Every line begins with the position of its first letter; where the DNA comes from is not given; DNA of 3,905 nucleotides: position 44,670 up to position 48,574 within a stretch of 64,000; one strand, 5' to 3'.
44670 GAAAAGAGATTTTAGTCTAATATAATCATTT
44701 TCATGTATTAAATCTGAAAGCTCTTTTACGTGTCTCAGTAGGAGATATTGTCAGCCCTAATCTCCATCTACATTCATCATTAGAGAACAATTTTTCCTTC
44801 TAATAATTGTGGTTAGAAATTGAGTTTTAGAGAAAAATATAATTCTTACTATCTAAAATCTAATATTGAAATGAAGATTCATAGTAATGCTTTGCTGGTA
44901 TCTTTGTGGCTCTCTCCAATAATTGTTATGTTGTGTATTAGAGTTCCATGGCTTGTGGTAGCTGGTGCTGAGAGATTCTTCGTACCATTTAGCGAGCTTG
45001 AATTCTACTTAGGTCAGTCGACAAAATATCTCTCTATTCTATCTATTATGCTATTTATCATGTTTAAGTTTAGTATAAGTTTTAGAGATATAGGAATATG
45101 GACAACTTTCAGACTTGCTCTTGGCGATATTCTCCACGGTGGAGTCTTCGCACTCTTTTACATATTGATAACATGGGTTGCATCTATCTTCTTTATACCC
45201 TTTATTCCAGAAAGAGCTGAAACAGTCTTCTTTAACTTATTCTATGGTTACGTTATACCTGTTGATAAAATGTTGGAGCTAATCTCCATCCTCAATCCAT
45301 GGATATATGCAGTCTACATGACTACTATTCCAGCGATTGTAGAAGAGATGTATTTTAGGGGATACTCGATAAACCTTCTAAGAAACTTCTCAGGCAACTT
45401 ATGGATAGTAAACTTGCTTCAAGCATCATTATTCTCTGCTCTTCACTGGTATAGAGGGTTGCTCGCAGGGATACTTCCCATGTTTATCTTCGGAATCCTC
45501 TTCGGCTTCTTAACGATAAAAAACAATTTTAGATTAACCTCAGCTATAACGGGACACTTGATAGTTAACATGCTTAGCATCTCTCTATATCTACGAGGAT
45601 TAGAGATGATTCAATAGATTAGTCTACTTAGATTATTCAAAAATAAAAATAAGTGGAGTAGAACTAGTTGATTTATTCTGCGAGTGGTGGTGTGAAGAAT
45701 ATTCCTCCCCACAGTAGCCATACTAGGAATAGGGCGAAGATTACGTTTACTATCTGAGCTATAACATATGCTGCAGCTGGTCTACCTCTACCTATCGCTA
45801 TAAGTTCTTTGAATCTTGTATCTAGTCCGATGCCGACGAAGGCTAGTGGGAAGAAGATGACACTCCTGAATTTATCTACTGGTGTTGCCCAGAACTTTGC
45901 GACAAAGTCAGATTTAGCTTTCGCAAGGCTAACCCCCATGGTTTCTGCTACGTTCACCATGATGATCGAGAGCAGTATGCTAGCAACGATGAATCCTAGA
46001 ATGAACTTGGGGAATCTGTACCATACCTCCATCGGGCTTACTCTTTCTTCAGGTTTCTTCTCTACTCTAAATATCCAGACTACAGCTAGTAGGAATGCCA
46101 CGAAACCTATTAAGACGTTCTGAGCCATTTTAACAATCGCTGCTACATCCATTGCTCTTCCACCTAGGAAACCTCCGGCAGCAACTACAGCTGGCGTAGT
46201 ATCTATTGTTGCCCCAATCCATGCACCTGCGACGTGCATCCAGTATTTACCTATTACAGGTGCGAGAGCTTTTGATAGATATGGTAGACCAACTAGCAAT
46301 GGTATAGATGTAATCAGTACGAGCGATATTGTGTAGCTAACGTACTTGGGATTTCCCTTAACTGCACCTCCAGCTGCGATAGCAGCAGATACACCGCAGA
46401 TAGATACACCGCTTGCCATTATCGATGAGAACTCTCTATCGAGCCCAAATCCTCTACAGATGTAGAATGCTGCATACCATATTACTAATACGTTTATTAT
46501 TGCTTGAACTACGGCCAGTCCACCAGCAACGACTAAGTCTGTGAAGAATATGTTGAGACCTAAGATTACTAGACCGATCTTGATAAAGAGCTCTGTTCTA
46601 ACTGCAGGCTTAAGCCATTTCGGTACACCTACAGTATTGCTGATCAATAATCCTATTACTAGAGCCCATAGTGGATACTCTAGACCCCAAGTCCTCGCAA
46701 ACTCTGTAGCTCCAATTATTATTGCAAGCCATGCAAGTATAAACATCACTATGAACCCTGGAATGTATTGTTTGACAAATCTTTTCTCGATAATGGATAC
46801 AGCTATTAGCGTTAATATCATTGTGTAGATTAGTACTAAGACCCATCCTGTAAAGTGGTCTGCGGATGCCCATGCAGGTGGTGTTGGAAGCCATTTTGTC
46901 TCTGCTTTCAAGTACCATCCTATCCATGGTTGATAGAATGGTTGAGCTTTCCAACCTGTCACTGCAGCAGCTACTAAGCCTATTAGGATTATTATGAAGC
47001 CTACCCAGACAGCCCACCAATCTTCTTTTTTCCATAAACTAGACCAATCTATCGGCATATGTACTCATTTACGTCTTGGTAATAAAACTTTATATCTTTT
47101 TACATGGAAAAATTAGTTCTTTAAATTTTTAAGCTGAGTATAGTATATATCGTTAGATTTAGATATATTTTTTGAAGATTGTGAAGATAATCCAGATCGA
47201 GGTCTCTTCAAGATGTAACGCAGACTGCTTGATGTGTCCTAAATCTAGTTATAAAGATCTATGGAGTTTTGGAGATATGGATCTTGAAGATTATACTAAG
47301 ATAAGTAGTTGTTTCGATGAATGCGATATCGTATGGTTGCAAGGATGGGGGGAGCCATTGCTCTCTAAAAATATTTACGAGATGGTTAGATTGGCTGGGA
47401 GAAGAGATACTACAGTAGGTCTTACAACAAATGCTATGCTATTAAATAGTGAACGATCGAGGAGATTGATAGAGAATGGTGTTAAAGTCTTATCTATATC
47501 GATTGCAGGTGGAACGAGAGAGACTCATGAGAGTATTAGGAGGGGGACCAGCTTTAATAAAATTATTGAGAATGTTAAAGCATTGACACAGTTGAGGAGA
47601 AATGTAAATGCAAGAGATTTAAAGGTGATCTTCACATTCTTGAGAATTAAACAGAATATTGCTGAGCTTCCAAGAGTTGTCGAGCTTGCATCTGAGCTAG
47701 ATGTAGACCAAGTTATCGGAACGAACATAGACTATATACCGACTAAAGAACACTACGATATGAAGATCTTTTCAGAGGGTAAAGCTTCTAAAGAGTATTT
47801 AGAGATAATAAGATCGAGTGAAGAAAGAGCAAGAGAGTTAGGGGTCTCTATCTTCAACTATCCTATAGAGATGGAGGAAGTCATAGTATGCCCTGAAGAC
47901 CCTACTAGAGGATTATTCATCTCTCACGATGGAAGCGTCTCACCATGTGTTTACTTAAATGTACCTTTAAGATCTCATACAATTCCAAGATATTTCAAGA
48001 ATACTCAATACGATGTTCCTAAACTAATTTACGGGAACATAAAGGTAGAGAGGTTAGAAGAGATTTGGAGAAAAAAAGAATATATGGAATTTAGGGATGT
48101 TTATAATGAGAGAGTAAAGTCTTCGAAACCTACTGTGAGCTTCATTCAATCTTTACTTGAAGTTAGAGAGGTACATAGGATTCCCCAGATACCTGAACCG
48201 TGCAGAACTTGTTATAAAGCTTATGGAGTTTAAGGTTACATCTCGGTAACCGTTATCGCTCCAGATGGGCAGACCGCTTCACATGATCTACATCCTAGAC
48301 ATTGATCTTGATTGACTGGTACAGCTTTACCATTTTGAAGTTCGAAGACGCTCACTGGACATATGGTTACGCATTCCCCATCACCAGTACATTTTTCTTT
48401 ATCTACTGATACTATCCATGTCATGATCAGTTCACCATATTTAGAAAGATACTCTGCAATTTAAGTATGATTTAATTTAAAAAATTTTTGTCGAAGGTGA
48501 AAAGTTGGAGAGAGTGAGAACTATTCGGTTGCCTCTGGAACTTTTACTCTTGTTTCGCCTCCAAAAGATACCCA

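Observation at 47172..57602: Archaeal dissimilatory sulfite reductase locus with dsrD, dsrN-like amidase and siroheme genes in one neighbourhood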

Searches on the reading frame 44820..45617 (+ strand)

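Call 11: search_protein_families(library=ncbifam, proteins=[window:44820-45617:+], max_evalue=0.001)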
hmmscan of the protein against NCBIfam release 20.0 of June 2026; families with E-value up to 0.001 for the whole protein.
window:44820-45617:+ (265 aa): 4 families
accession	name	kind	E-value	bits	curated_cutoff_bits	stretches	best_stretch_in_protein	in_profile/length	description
NF041647.1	ABC_perm_CPBP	equivalog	1.4e-09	37.3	435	1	70-256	461-633/636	ABC transporter permease subunit/CPBP intramembrane protease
NF040589.1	CPBP_Synerg_MrtS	equivalog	7.1e-06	26.3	130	1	168-255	80-165/170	Synerg-CTERM system glutamic-type intramembrane protease MrtS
NF033192.3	CPBP_JDVT_MrtJ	equivalog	8.6e-05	23.2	75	1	170-254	7-96/98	JDVT-CTERM system glutamic-type intramembrane protease MrtJ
NF040914.1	Mrt_core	domain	0.00058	19.9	100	1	171-254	11-102/108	myxosortase family intramembrane protease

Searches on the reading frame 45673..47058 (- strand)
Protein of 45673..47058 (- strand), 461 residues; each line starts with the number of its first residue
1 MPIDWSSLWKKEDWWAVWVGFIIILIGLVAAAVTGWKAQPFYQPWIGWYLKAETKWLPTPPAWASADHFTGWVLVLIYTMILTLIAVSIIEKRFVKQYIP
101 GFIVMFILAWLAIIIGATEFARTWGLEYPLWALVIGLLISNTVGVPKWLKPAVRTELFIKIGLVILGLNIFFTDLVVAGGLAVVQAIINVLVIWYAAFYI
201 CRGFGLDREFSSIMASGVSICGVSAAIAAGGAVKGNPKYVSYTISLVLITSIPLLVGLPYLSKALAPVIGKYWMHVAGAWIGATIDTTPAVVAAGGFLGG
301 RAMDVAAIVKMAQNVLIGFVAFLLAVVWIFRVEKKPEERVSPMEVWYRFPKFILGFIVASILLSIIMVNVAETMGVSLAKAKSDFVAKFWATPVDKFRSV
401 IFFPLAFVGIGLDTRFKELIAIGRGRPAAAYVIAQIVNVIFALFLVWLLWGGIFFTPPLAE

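Call 11: search_protein_families(library=ncbifam, proteins=[window:45673-47058:-], max_evalue=0.001)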
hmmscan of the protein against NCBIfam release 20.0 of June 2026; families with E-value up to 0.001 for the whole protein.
window:45673-47058:- (461 aa): 1 family
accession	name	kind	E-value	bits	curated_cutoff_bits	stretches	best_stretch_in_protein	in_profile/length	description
TIGR00698.1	TIGR00698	subfamily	1.7e-21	76.9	232.6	1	98-365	3-267/335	YeiH family putative sulfate export transporter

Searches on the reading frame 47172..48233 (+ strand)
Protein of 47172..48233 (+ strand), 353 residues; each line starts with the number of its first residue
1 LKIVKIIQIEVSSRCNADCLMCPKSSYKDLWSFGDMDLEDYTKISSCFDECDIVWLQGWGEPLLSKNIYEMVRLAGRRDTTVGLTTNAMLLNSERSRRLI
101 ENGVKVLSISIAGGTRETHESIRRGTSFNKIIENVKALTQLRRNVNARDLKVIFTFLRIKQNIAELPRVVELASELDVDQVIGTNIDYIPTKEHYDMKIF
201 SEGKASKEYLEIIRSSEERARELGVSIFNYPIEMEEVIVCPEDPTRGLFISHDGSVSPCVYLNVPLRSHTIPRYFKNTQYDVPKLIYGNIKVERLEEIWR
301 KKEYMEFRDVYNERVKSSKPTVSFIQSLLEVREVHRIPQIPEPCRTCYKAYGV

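Call 3: search_protein_families(library=pfam, proteins=[window:47172-48233:+])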
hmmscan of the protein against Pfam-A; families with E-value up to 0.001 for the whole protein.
window:47172-48233:+ (353 aa): 2 families
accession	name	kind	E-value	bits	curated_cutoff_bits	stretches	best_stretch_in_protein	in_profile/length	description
PF04055.27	Radical_SAM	-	1.6e-17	64.6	29.5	1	9-172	1-165/166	Radical SAM superfamily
PF13186.11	SPASM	-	2.1e-11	44.3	21.5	1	240-312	1-53/67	Iron-sulfur cluster-binding domain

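Call 4: search_protein_families(library=ncbifam, proteins=[window:47172-48233:+])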
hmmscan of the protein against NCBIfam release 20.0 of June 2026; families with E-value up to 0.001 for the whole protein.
window:47172-48233:+ (353 aa): 48 families (the best 25 are shown)
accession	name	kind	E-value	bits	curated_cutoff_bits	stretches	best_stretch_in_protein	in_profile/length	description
TIGR04317.1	W_rSAM_matur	equivalog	1.1e-52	179.3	380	1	4-315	3-307/349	tungsten cofactor oxidoreductase radical SAM maturase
TIGR04311.1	rSAM_Geo_metal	subfamily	1e-46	159.9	400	2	7-230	5-228/423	radical SAM/SPASM family putative metalloenzyme maturase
TIGR04545.1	rSAM_ahbD_hemeb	equivalog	1.3e-20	74.1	500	1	7-177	2-166/339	heme b synthase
NF050035.1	rSAM_WgK_link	exception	8.8e-16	57.8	650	1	6-181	10-179/367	radical SAM/SPASM peptide maturase WgkB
TIGR02668.1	moaA_archaeal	equivalog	2.4e-15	56.3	325.25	1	4-263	9-269/303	GTP 3',8-cyclase MoaA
TIGR04133.1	rSAM_w_lipo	hypoth_equivalog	2.5e-15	56.3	425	1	7-216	26-231/350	TIGR04133 family radical SAM/SPASM protein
TIGR02666.1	moaA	equivalog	5e-15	55.3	284.05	1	5-179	10-186/336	GTP 3',8-cyclase MoaA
TIGR04051.1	rSAM_NirJ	equivalog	2.2e-14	53.2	515.45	1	12-188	9-178/354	heme d1 biosynthesis radical SAM protein NirJ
NF001199.0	PRK00164.2-1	equivalog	5.1e-14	52.1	231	1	4-211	11-210/308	GTP 3',8-cyclase MoaA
NF033640.1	N_Twi_rSAM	subfamily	8.4e-14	51.5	170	1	5-202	111-323/398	twitch domain-containing radical SAM protein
TIGR04466.1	rSAM_BlsE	equivalog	2.4e-13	50.3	400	1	8-180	6-169/327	cytosylglucuronate decarboxylase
TIGR04054.1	rSAM_NirJ1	equivalog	3.6e-13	48.9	650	1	7-184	38-208/387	putative heme d1 biosynthesis radical SAM protein NirJ1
TIGR04340.1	rSAM_ACGX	hypoth_equivalog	6.5e-13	48.6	400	1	8-199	6-193/341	radical SAM/SPASM domain protein, ACGX system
TIGR04053.2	TIGR04053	equivalog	1.1e-12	47.9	395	1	10-179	13-179/366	TIGR04053 family radical SAM/SPASM domain-containing protein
TIGR02109.1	PQQ_syn_pqqE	equivalog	3e-12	46.1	381.35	1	8-189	10-185/358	pyrroloquinoline quinone biosynthesis protein PqqE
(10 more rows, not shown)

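Call 71: search_solved_structures(query=window:47172-48233:+, max_evalue=0.001, show_alignments=1)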
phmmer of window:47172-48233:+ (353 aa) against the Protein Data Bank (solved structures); distinct sequences matched with E-value up to 0.001: 4.
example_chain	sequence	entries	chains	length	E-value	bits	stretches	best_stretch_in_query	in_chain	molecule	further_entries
7vob_C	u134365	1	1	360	3.5e-10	42.8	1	9-140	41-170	Cytosylglucuronate decarboxylase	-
7voc_C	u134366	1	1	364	3.6e-10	42.8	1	9-140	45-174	Cytosylglucuronate decarboxylase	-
4m7s_A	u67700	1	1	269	4.4e-08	35.9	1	2-116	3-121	BtrN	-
4m7t_A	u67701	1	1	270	4.6e-08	35.8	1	2-116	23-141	BtrN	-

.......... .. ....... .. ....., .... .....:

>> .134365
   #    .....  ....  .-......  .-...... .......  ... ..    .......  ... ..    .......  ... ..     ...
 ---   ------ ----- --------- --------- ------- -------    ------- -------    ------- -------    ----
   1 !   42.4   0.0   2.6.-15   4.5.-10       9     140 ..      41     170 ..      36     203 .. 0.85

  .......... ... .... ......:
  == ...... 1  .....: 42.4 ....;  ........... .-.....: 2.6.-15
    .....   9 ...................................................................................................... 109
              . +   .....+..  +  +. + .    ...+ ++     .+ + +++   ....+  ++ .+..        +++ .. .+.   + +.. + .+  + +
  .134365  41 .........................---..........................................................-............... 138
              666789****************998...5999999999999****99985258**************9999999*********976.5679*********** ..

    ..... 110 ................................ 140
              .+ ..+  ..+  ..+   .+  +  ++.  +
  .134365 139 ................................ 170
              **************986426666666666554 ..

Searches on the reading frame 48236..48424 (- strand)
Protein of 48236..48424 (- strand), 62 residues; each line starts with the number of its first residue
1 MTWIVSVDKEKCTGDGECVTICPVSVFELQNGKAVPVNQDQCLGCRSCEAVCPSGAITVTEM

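Call 3: search_protein_families(library=pfam, proteins=[window:48236-48424:-])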
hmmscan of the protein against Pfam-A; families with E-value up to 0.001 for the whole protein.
window:48236-48424:- (62 aa): 16 families
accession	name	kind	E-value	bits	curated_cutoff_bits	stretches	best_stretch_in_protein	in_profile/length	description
PF00037.32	Fer4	-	3.1e-15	55.7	21.1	2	35-58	1-24/24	4Fe-4S binding domain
PF12837.12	Fer4_6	-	1.1e-14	54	25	2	4-26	1-23/24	4Fe-4S binding domain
PF12838.12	Fer4_7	-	1.3e-11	45.2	27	1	11-56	1-52/52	4Fe-4S dicluster domain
PF13237.11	Fer4_10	-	5.7e-10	39.4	25.5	1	5-53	2-53/53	4Fe-4S dicluster domain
PF12797.12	Fer4_2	-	8.1e-10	38.4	24.5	1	34-54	2-22/22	4Fe-4S binding domain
PF14697.11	Fer4_21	-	1.3e-09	38.4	35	1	6-58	2-58/59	4Fe-4S dicluster domain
PF25160.1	LdpA_Fe-S-bd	-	1.1e-08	35.1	27.6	1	36-60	22-46/49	LdpA Fe-S cluster-binding domain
PF13187.11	Fer4_9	-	2.4e-08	34.3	27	1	11-57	1-52/52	4Fe-4S dicluster domain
PF13370.11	Fer4_13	-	5.7e-07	30.6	24.5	0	7-32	1-25/58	4Fe-4S single cluster domain of Ferredoxin I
PF12798.12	Fer4_3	-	2.7e-06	28.2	27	0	42-56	1-15/15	4Fe-4S binding domain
PF13183.11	Fer4_8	-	3.1e-06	28.1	27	0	39-55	51-67/68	4Fe-4S dicluster domain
PF12800.12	Fer4_4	-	1.1e-05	25.7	24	0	10-24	2-16/17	4Fe-4S binding domain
PF13459.11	Fer4_15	-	1.3e-05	26.2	22.4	0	5-59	1-66/66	4Fe-4S single cluster domain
PF13484.11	Fer4_16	-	4.1e-05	24.7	30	0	41-59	1-19/66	4Fe-4S double cluster binding domain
PF13534.11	Fer4_17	-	8.2e-05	23.5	22.2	0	40-55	44-59/61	4Fe-4S dicluster domain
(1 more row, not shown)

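Call 4: search_protein_families(library=ncbifam, proteins=[window:48236-48424:-])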
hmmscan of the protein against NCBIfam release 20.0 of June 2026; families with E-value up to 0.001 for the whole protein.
window:48236-48424:- (62 aa): 84 families (the best 25 are shown)
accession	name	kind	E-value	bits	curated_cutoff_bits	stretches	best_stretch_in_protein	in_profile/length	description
NF040864.1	HgcB_ferredoxin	equivalog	2.2e-14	53.1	99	1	6-60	10-64/93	mercury methylation ferredoxin HgcB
NF005503.0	PRK07118.1-2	equivalog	1e-11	44.6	252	2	12-60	140-187/292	RnfABCDGE type electron transport complex subunit B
NF043039.1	HgcAB_like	equivalog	1.2e-11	44.8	285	1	3-57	293-349/350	HgcAB-like fusion protein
NF041165.1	ZFX_Thplmales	equivalog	8.3e-10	39.1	280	2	4-30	61-87/144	zinc-containing ferredoxin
TIGR04395.1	cutC_activ_rSAM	equivalog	2.8e-09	36.7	360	1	5-60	49-106/309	choline TMA-lyase-activating enzyme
TIGR02179.1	PorD_KorD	subfamily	3.4e-09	36.7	60.05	1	7-60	22-75/78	2-oxoacid:acceptor oxidoreductase, delta subunit, pyruvate/2-ketoisovalerate family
NF006221.0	PRK08348.1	subfamily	3.6e-09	36.4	124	1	6-60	40-95/136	NADH-plastoquinone oxidoreductase subunit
NF038196.1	ferrodoxin_EFR1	subfamily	4.2e-09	36.8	75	1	7-60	182-232/242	EFR1 family ferrodoxin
TIGR02700.1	flavo_MJ0208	hypoth_equivalog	4.8e-09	35.8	251.35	1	6-58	144-195/234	dihydromethanopterin reductase (acceptor)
TIGR02936.1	fdxN_nitrog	equivalog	5.4e-09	36.1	80.55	2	37-59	67-89/91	ferredoxin III, nif-specific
NF042987.1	OGOR_delta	exception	5.6e-09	36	125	1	5-59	26-87/89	2-oxoglutarate ferredoxin oxidoreductase subunit delta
TIGR02951.1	DMSO_dmsB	equivalog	7.3e-09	35.8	214.1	1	2-59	57-114/161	DMSO/selenate family reductase complex B subunit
NF007205.0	PRK09626.1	equivalog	2.7e-08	33.8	93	1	5-61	12-75/105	2-oxoglutarate-acceptor oxidoreductase subunit OorD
NF040684.1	PorD_Arch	equivalog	2.9e-08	33.7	120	1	7-59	29-81/85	pyruvate synthase subunit PorD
NF040770.1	hetero_SS_HdrA2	exception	4.2e-08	31.8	1100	1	6-60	573-626/777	CoB-CoM heterodisulfide reductase HdrA2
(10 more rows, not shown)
